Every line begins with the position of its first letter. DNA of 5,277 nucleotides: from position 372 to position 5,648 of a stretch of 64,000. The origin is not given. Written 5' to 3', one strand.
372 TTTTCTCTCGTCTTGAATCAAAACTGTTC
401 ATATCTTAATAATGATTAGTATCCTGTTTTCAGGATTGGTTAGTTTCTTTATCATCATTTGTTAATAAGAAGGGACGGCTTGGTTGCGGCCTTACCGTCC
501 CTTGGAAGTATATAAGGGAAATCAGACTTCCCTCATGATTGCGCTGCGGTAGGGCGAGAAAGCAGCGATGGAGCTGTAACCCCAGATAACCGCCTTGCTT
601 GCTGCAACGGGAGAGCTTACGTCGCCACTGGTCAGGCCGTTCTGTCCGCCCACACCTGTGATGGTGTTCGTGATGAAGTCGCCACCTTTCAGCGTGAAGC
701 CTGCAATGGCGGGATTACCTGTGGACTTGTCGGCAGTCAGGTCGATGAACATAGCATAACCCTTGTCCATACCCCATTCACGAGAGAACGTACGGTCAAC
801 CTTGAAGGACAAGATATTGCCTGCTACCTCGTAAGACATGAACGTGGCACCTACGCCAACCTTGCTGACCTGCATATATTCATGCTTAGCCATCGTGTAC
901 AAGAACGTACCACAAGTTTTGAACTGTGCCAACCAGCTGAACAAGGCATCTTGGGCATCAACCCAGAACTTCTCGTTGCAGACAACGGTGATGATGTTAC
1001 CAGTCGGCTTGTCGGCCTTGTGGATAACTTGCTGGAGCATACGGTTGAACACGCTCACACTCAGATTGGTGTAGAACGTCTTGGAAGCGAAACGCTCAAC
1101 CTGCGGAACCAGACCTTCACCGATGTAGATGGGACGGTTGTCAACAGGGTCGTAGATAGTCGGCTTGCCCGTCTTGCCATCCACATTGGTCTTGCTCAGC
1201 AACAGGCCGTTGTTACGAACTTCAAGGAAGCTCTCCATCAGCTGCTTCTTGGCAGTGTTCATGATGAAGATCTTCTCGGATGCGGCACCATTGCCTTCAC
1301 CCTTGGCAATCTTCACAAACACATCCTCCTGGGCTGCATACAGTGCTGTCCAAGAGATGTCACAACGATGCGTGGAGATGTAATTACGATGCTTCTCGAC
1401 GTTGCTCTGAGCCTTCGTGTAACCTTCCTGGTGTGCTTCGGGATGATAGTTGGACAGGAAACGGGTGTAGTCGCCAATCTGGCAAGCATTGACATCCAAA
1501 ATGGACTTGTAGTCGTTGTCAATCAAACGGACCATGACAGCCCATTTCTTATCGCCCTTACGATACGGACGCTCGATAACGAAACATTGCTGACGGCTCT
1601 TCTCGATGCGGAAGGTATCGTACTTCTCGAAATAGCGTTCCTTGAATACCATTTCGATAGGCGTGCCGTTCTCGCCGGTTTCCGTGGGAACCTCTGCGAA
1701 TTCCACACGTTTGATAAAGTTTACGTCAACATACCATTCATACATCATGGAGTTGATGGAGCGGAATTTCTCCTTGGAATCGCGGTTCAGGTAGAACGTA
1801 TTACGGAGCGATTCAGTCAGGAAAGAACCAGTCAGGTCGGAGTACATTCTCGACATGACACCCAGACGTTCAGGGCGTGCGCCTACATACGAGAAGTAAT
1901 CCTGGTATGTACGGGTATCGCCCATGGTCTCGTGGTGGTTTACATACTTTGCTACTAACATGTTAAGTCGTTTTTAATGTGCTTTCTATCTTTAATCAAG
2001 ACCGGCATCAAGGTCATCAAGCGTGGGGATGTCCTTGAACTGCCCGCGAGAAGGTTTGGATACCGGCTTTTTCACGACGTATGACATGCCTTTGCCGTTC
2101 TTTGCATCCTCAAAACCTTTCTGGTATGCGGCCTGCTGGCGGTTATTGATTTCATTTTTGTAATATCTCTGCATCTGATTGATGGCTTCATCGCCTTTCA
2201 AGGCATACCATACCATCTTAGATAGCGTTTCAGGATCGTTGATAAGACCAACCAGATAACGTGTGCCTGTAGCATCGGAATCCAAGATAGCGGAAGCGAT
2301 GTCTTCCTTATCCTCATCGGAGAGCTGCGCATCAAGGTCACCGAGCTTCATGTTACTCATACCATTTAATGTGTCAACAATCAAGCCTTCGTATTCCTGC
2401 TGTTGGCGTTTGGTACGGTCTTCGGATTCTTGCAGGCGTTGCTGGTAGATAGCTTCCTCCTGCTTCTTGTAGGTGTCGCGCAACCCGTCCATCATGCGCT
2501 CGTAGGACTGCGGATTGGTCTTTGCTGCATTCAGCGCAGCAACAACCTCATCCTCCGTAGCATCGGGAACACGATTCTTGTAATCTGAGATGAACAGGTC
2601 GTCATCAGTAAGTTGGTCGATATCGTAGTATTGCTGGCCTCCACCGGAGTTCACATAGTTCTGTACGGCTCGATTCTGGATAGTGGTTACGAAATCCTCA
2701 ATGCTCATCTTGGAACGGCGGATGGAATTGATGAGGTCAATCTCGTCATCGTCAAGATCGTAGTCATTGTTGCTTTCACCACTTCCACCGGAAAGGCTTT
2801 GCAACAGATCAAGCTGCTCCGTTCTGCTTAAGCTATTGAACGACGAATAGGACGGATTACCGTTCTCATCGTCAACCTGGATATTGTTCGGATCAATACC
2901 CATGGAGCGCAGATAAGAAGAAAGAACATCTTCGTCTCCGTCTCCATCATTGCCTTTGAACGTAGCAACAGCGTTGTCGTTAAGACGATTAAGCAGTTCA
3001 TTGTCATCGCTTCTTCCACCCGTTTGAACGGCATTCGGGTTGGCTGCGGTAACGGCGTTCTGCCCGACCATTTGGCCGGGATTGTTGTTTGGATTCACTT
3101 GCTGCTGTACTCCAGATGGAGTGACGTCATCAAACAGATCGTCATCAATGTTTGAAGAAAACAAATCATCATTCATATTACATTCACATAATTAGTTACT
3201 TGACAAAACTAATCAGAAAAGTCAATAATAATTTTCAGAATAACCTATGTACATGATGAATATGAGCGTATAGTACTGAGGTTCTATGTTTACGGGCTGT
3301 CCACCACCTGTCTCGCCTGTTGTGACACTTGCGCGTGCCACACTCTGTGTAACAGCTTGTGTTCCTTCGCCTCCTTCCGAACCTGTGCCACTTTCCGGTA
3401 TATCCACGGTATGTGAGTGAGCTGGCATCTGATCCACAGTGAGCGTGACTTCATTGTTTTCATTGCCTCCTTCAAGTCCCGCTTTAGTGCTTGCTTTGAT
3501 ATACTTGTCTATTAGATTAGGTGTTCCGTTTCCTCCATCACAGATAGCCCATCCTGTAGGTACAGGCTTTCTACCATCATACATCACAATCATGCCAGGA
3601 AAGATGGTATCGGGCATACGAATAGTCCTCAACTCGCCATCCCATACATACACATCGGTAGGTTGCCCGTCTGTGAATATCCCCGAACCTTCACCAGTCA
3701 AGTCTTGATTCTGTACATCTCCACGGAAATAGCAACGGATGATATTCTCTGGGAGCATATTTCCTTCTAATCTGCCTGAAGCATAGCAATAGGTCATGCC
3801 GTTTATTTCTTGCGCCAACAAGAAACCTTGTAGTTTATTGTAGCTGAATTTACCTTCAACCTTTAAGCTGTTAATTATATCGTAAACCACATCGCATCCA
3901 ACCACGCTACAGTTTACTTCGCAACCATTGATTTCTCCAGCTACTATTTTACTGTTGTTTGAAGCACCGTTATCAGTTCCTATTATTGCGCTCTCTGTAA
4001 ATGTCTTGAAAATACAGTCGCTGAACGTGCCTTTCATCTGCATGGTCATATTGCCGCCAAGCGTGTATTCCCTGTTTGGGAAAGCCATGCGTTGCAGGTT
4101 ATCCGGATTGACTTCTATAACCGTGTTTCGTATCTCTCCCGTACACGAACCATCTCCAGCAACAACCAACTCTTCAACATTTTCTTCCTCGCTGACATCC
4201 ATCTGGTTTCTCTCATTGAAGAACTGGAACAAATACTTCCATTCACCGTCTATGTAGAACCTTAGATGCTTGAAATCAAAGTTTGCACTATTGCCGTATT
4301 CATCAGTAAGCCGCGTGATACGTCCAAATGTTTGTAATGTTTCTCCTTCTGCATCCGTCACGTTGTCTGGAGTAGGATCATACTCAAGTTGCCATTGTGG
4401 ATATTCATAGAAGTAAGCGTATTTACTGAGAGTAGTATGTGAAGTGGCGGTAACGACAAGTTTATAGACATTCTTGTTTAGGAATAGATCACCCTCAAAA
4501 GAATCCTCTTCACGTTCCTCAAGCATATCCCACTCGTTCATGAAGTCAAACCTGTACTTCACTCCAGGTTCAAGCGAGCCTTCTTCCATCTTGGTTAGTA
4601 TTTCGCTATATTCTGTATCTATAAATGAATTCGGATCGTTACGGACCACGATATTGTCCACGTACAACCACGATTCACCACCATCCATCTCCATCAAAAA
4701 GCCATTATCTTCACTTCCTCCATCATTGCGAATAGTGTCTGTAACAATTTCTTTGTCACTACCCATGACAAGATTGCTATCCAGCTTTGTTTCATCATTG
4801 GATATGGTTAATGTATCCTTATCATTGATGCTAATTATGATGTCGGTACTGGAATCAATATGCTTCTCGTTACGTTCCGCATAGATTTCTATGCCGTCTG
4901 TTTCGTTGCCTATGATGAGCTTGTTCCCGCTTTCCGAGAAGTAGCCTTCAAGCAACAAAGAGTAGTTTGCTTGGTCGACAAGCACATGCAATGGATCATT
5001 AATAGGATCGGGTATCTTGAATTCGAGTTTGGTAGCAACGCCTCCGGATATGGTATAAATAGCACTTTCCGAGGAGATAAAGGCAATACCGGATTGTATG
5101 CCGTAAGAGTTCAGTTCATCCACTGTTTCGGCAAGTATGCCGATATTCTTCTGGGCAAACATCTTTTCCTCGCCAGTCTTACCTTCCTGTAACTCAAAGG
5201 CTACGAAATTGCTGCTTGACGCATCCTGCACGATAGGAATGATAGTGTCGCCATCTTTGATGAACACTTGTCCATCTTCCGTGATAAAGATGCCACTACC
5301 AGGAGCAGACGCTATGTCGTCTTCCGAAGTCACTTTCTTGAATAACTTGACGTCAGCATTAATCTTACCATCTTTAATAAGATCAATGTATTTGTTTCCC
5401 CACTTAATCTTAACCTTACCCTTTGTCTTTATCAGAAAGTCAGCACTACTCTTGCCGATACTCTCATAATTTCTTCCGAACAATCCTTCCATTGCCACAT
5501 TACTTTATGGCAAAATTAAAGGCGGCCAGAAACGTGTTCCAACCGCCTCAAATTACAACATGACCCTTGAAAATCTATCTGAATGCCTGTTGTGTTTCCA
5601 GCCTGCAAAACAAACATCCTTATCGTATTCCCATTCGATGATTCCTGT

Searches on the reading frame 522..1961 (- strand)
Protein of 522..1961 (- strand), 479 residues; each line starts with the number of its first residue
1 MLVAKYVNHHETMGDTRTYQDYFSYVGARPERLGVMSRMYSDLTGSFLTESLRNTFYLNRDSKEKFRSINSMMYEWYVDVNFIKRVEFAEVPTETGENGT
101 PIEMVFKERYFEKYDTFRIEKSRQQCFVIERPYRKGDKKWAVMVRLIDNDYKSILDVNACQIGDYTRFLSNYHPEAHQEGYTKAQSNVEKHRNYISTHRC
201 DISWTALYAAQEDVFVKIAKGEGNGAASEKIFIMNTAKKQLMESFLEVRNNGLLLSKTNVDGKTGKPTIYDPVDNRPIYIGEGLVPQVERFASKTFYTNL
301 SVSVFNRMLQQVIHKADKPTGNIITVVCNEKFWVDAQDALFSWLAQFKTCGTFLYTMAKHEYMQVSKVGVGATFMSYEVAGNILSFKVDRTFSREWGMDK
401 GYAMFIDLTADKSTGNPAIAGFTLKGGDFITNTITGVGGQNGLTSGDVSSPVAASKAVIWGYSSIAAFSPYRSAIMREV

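Call 21: search_protein_families(library=phrogs, max_evalue=0.001, proteins=[window:522-1961:-])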
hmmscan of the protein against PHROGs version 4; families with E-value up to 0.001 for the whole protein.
window:522-1961:- (479 aa): 1 family
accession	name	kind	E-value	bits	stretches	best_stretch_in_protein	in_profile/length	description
phrog_11589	-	head and packaging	4.1e-12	46.3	1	88-380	98-383/495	major head protein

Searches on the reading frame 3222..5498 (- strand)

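Call 21: search_protein_families(library=phrogs, max_evalue=0.001, proteins=[window:3222-5498:-])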
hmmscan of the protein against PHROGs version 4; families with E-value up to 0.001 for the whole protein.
window:3222-5498:- (758 aa): 6 families
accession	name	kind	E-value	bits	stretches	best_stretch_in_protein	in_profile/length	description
phrog_5795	-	tail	1.1e-16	61.4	1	627-757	387-548/968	tail protein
phrog_8469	-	tail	3.8e-13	50.4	1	627-709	141-208/303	tail fiber protein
phrog_1800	-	tail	4.1e-09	36.9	1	629-749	387-543/545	tail collar fiber protein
phrog_2097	-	tail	2.6e-06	27.5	1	634-727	388-490/644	tail fiber protein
phrog_24267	-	unknown function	2.5e-05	25.1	1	683-744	196-258/266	-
phrog_8763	-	tail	5.2e-05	22.5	1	656-753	630-750/1024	tail protein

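Call 112: search_protein_families(library=pfam, max_evalue=0.001, proteins=[window:3222-5498:-])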
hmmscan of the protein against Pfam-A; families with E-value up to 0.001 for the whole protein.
window:3222-5498:- (758 aa): 0 families
